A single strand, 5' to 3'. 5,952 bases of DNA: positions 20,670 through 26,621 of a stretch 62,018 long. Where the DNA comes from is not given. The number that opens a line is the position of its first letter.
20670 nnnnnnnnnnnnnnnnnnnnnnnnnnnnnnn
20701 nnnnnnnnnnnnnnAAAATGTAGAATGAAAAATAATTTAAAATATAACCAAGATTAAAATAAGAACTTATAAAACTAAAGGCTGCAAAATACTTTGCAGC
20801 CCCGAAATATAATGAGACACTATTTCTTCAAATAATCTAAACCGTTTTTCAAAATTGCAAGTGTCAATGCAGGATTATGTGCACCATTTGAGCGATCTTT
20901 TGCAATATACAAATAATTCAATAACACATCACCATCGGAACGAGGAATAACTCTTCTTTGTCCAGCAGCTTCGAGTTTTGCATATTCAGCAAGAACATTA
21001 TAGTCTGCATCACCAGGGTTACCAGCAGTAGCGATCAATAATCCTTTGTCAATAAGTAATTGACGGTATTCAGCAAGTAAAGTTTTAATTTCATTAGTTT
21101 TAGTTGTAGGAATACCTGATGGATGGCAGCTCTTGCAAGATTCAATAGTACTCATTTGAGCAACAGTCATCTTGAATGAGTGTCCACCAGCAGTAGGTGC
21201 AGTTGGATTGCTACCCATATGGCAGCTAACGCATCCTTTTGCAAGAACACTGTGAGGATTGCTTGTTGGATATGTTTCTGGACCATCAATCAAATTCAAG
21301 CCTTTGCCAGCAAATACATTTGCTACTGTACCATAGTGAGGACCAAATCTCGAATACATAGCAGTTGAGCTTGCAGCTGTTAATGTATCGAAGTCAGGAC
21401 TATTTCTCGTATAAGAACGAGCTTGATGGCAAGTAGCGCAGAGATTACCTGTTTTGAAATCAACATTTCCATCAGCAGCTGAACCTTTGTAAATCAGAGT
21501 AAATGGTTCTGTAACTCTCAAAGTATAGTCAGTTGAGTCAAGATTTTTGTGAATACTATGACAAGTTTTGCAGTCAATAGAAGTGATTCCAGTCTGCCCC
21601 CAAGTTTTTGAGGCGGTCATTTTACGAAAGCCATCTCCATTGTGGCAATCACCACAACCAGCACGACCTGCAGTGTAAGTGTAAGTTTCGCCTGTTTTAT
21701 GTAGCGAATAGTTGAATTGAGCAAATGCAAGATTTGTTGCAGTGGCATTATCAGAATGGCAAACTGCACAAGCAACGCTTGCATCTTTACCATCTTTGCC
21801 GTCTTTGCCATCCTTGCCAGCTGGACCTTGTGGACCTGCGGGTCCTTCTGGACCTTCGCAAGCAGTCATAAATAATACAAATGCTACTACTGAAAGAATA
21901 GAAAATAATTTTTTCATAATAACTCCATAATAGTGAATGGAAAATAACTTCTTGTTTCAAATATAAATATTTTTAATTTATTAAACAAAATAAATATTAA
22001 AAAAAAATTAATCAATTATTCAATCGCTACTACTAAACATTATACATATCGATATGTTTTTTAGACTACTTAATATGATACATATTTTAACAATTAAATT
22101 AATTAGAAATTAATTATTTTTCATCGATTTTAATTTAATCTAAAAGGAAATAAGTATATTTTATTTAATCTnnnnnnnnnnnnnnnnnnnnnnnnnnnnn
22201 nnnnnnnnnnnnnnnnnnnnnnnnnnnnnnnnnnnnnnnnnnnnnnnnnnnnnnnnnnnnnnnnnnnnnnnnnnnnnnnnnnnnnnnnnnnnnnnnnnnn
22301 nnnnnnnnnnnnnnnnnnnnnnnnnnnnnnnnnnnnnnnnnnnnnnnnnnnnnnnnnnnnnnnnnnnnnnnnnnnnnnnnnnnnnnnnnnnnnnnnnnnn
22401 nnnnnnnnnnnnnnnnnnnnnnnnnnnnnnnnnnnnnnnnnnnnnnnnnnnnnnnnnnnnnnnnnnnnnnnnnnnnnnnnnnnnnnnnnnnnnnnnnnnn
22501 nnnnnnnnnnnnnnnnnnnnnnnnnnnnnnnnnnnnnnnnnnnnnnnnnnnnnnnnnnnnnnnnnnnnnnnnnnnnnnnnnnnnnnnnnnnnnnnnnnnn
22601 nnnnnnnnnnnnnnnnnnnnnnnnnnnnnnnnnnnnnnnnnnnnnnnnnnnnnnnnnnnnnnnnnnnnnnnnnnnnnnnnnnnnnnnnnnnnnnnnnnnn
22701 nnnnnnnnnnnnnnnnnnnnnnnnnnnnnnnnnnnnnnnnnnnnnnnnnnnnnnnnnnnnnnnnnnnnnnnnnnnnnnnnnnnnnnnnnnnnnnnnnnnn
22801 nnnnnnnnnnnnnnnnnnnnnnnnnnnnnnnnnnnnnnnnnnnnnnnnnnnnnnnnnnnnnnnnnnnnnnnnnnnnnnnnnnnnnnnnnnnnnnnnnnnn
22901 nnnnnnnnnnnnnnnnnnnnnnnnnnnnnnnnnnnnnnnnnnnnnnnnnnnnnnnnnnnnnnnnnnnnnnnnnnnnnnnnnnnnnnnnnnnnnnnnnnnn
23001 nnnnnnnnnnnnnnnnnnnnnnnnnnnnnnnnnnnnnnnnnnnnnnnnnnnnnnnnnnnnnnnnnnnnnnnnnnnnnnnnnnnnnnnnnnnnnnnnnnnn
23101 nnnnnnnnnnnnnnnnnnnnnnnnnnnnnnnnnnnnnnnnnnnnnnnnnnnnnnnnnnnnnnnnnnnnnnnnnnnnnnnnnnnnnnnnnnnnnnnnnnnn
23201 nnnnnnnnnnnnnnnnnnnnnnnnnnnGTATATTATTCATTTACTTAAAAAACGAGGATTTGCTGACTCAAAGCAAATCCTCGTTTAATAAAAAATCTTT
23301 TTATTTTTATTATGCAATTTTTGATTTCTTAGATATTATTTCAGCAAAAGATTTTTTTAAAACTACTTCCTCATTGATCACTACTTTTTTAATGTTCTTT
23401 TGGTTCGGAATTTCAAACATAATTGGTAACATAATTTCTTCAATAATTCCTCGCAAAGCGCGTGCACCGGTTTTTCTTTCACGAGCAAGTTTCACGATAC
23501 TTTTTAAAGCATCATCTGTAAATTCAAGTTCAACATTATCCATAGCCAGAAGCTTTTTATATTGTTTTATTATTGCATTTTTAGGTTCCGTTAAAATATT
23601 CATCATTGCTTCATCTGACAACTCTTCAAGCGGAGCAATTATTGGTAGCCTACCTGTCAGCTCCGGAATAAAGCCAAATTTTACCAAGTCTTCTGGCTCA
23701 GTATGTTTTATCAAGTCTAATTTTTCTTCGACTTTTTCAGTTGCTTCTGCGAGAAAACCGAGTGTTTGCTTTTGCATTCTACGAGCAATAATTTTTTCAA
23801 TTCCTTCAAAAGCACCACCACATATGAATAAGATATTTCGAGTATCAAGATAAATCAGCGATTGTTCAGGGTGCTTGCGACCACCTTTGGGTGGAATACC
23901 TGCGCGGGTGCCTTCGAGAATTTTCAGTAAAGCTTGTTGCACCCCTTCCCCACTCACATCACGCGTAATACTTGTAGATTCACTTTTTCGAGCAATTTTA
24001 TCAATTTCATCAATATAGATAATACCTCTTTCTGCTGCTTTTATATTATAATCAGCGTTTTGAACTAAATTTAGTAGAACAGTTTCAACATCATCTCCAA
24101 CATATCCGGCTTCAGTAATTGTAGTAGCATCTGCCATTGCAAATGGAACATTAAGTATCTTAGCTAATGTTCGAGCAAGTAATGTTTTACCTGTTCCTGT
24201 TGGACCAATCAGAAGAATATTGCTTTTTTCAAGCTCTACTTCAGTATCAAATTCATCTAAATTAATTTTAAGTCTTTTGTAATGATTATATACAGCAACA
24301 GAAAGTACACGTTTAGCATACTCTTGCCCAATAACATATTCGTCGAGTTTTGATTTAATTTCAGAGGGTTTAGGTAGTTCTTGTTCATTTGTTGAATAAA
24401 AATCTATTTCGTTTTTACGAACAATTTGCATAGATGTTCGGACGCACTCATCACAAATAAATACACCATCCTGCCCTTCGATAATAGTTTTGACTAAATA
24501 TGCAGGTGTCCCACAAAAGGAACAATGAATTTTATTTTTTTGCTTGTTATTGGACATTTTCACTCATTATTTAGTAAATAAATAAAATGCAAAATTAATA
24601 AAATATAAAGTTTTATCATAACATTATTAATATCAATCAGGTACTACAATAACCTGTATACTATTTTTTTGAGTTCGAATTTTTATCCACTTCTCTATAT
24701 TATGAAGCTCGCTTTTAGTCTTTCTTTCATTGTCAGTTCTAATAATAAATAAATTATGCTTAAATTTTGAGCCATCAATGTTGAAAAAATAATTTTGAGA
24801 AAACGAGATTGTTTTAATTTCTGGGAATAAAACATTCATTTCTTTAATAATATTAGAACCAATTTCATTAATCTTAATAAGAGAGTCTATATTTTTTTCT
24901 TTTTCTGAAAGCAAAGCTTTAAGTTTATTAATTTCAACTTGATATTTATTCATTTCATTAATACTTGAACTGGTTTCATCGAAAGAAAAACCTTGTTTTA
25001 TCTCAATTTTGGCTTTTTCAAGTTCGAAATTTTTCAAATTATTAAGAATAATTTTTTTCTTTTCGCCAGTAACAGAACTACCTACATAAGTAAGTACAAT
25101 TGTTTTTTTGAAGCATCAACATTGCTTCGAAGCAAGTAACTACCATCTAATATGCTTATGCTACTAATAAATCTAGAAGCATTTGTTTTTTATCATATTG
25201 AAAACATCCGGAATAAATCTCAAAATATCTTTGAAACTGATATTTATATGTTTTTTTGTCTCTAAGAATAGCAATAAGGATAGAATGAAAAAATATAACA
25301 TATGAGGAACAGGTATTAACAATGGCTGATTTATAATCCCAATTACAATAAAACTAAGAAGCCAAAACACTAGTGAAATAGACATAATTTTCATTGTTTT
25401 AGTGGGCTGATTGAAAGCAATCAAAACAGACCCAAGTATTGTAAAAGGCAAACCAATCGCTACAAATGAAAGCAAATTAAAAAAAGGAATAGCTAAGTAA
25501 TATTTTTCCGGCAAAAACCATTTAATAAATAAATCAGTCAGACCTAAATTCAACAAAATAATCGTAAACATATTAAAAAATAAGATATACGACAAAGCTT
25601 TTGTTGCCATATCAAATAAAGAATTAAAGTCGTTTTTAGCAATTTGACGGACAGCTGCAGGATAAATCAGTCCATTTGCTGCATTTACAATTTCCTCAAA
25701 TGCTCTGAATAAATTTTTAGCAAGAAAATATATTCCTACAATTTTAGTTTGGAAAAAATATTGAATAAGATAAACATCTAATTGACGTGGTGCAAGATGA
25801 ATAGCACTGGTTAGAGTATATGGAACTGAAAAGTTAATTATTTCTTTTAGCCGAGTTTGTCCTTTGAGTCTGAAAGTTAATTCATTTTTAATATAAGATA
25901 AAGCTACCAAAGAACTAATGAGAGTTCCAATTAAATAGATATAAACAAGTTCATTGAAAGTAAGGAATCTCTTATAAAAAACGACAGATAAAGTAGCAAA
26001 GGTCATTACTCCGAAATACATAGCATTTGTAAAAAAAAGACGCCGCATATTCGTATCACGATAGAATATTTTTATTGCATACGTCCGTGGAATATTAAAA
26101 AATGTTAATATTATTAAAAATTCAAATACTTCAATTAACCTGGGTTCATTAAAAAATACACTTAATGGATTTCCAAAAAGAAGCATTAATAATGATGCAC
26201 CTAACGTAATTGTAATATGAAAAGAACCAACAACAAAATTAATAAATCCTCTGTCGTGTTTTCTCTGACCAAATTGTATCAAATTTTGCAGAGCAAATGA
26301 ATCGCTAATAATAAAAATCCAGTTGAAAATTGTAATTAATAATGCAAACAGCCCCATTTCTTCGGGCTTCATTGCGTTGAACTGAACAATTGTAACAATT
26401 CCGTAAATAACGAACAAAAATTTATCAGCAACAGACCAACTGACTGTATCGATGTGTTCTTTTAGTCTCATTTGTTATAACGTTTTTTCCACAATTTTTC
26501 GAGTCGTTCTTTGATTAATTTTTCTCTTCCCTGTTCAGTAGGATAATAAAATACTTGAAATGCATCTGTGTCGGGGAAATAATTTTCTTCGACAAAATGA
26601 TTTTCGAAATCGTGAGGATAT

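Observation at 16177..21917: Candidate trans-envelope electron-transfer module built from an unusual parts list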

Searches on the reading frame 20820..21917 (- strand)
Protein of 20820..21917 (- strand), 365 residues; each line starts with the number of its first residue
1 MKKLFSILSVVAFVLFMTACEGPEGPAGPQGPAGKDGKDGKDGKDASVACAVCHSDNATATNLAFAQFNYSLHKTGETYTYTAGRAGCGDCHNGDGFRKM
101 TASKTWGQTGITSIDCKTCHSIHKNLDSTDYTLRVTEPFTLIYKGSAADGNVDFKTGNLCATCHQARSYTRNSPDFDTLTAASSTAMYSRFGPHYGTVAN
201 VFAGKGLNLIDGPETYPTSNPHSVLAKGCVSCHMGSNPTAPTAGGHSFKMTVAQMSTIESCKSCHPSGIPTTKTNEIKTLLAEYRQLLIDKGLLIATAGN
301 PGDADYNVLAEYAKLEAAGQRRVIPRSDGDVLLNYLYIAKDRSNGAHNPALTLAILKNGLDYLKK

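Call 4: search_protein_families(library=pfam, proteins=[window:20820-21917:-], max_evalue=0.1)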
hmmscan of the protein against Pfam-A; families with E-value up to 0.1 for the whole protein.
window:20820-21917:- (365 aa): 8 families
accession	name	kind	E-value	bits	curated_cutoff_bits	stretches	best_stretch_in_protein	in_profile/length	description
PF14522.11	Cytochrome_C7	-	1.7e-10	41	24.8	3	226-267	13-50/67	Cytochrome c7 and related cytochrome c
PF14537.11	Cytochrom_c3_2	-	9.4e-08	32.9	25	2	45-125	4-69/79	Cytochrome c3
PF02335.20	Cytochrom_C552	-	1.4e-07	31.3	24.1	1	214-362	233-372/438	Cytochrome c552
PF09699.15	Paired_CXXCH_1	-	1.1e-06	28.6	20.6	1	222-267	1-38/41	Doubled CXXCH motif (Paired_CXXCH_1)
PF01391.23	Collagen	-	0.00067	19.8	27.2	1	22-44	31-53/60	Collagen triple helix repeat (20 copies)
PF22678.1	Cytochrom_c_NrfB-like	-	0.0081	17.1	27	1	50-128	1-73/89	Cytochrome c-type protein NrfB-like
PF05616.18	Neisseria_TspB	-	0.013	14.5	20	1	22-52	389-419/517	Neisseria meningitidis TspB protein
PF02085.21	Cytochrom_CIII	-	0.027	15.3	22.9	0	227-268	47-85/101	Class III cytochrome C family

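Call 6: search_protein_families(library=ncbifam, proteins=[window:20820-21917:-], max_evalue=0.1)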
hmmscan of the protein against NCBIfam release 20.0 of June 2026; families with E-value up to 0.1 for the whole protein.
window:20820-21917:- (365 aa): 10 families
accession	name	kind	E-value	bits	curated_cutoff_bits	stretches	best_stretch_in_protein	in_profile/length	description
NF045713.1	CxxCH_16_HmcA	equivalog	1.3e-06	27.3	400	2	47-166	76-183/541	sulfate respiration complex hexadecaheme cytochrome HmcA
TIGR04257.1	nanowire_3heme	domain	1.5e-05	25.1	40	1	226-266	23-59/75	c(7)-type cytochrome triheme domain-containing protein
TIGR03508.1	decahem_SO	subfamily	1.9e-05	24.3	192.2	1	42-128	29-109/258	DmsE family decaheme c-type cytochrome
NF038329.2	gly_rich_SclB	equivalog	0.00044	19.3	325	1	22-45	274-297/442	LPXTG-anchored collagen-like adhesin Scl2/SclB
TIGR01905.1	paired_CXXCH_1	subfamily_domain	0.00066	19.5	25.2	0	145-166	17-38/41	doubled CXXCH domain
TIGR01904.2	GSu_C4xC__C2xCH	domain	0.00087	19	27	1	73-126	9-62/73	CxxxxCH/CxxCH domain c-type cytochrome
NF008659.0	PRK11659.1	equivalog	0.0017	18.1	184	1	37-128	65-150/188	cytochrome c nitrite reductase pentaheme subunit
NF045774.1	cytochro_C551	exception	0.0077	16.2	118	1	1-60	1-60/110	cytochrome c551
TIGR03146.1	cyt_nit_nrfB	equivalog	0.015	15.6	166.6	0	43-128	36-124/145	cytochrome c nitrite reductase pentaheme subunit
NF038330.1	adhesin_SclA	exception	0.023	14.3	400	1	21-45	113-140/405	LPXTG-anchored collagen-like adhesin Scl1/SclA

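Call 51: search_solved_structures(query=window:20820-21917:-, max_evalue=1)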
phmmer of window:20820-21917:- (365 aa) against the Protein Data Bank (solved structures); distinct sequences matched with E-value up to 1: 5.
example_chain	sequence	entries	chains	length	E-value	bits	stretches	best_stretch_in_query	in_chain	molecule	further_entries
6m0p_A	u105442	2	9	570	0.049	15.9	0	156-269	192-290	Aerobic hydroxylamine oxidoreductase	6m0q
4quk_A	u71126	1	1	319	0.077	15.2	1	191-267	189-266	Dihydroflavonol-4-reductase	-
4qtz_A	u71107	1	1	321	0.08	15.2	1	191-267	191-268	Dihydroflavonol-4-reductase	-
2ozy_A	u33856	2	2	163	0.4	12.9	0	31-129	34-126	Cytochrome c-type protein nrfB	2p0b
8yv3_A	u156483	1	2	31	0.61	12.3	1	22-44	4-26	Collagen alpha-1(I) chain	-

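Call 94: predict_structure(protein=window:20820-21917:-)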
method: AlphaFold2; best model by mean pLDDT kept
length: 365 residues; sequences in the alignment: 1
mean_pLDDT: 35.3   pTM: 0.26
mean pLDDT of the five models: 35.3, 32.7, 31.6, 30.9, 28.8
residues with pLDDT >= 90: 0; 70-90: 0; 50-70: 36; < 50: 329
segments of 3 or more residues with pLDDT < 50: 13-228, 230-257, 286-365
pLDDT, mean of each block of 10 residues (from residue 1): 53 44 32 32 29 31 33 34 32 28 24 31 30 31 27 26 25 26 26 25 27 34 48 37 27 43 52 55 50 36 37 40 32 38 41 46 43
secondary structure, 60 per line:
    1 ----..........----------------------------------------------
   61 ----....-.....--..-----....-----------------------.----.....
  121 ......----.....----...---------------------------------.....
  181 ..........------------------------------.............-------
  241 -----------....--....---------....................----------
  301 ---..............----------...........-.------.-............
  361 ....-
elements in order: H5-14 E65-68 E70-74 E84-87 H116-126 E131-135 E140-142 H176-190 H221-233 H252-255 H258-261 H271-290 H304-317 H328-338 H349-364

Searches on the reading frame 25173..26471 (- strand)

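Call 27: search_protein_families(library=pfam, proteins=[window:25173-26471:-], max_evalue=0.001)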
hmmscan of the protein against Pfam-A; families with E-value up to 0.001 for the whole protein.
window:25173-26471:- (432 aa): 2 families
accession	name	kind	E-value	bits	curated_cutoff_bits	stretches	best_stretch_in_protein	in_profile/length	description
PF13440.11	Polysacc_synt_3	-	2.7e-15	56.8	23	1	35-324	7-288/293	Polysaccharide biosynthesis protein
PF01943.22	Polysacc_synt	-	9.8e-11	42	28.2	1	25-273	21-270/274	Polysaccharide biosynthesis protein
